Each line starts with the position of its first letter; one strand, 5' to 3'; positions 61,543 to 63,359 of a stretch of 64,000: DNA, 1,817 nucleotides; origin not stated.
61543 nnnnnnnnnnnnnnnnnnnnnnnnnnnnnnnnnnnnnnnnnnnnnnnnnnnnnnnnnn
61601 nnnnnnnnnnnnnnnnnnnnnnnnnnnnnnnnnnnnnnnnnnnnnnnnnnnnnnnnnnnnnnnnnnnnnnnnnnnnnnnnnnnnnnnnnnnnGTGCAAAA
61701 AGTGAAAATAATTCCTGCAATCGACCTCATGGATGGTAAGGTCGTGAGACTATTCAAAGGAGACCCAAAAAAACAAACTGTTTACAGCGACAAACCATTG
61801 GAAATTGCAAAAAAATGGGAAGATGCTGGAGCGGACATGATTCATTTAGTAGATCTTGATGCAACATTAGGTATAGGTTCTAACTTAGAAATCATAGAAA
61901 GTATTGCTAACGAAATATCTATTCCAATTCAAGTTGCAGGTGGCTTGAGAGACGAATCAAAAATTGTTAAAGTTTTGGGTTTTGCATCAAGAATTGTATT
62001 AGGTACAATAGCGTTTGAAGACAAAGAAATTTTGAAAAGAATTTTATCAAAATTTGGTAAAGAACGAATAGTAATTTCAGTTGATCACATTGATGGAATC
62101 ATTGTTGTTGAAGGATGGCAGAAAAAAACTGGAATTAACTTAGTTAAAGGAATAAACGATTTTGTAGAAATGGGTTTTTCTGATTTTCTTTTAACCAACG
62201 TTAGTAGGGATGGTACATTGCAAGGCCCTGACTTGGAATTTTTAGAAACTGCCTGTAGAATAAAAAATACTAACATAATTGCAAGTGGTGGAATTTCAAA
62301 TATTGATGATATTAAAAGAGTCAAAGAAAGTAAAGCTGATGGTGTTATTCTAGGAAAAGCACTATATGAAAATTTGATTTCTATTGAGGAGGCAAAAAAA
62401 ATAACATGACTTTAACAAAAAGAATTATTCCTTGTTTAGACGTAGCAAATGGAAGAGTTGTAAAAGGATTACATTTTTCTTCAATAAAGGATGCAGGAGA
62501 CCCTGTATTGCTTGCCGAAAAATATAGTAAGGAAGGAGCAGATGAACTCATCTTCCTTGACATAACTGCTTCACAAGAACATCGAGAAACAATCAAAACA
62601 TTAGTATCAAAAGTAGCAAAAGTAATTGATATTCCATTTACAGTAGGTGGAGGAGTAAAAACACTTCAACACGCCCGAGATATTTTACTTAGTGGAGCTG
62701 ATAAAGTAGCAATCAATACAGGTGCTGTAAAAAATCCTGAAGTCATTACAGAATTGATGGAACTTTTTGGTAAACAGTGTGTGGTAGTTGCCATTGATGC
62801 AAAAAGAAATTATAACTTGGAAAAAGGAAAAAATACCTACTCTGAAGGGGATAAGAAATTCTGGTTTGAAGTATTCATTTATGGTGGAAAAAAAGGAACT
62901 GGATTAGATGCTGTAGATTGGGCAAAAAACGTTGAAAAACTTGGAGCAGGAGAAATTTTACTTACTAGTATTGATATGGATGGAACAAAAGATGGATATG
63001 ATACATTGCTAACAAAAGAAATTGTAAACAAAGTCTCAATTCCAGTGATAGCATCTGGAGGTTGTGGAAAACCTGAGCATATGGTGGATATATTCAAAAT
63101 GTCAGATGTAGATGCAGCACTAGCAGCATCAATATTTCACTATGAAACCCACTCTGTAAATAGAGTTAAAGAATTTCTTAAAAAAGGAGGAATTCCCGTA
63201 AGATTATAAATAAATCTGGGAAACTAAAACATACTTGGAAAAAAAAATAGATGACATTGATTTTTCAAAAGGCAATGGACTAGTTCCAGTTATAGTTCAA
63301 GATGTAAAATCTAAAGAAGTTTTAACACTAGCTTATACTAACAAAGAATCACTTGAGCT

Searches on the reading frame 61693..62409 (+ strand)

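Call 29: search_protein_families(library=pfam, proteins=[window:61693-62409:+], max_evalue=0.001)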
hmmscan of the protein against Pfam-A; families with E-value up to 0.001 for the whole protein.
window:61693-62409:+ (238 aa): 5 families
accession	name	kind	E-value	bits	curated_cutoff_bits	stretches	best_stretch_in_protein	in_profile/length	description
PF00977.27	His_biosynth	-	3.5e-74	249.5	23.6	1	5-229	1-227/228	Histidine biosynthesis protein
PF01884.23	PcrB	-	3.9e-07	30.2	23.9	1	174-228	163-215/226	PcrB family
PF00218.27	IGPS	-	1.4e-05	24.9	27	0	191-227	208-244/254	Indole-3-glycerol phosphate synthase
PF05690.20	ThiG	-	0.00015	21.6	23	0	30-95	128-194/247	Thiazole biosynthesis protein ThiG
PF02581.23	TMP-TENI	-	0.0008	19.3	27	0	167-223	126-179/180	Thiamine monophosphate synthase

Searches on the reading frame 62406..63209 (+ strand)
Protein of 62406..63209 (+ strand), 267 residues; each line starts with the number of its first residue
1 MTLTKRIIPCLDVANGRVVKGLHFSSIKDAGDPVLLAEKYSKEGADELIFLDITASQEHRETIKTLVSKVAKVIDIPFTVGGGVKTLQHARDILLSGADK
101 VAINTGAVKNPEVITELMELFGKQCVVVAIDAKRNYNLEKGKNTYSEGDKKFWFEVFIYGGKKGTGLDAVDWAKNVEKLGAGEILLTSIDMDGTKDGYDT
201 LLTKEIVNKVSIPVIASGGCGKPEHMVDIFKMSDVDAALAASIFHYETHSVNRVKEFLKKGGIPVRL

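Call 29: search_protein_families(library=pfam, proteins=[window:62406-63209:+], max_evalue=0.001)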
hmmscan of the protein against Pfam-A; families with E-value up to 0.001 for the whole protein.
window:62406-63209:+ (267 aa): 5 families
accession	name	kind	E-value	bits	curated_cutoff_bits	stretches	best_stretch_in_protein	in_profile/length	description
PF00977.27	His_biosynth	-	5.2e-79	265.3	23.6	1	6-248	1-226/228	Histidine biosynthesis protein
PF01207.24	Dus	-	2.5e-07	30.6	20.4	1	66-120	175-229/311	Dihydrouridine synthase (Dus)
PF03060.21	NMO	-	2.4e-05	24.3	28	0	170-223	146-205/331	Nitronate monooxygenase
PF02581.23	TMP-TENI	-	2.6e-05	24.1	27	0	38-103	109-176/180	Thiamine monophosphate synthase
PF05690.20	ThiG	-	8.9e-05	22.4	23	0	173-242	137-205/247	Thiazole biosynthesis protein ThiG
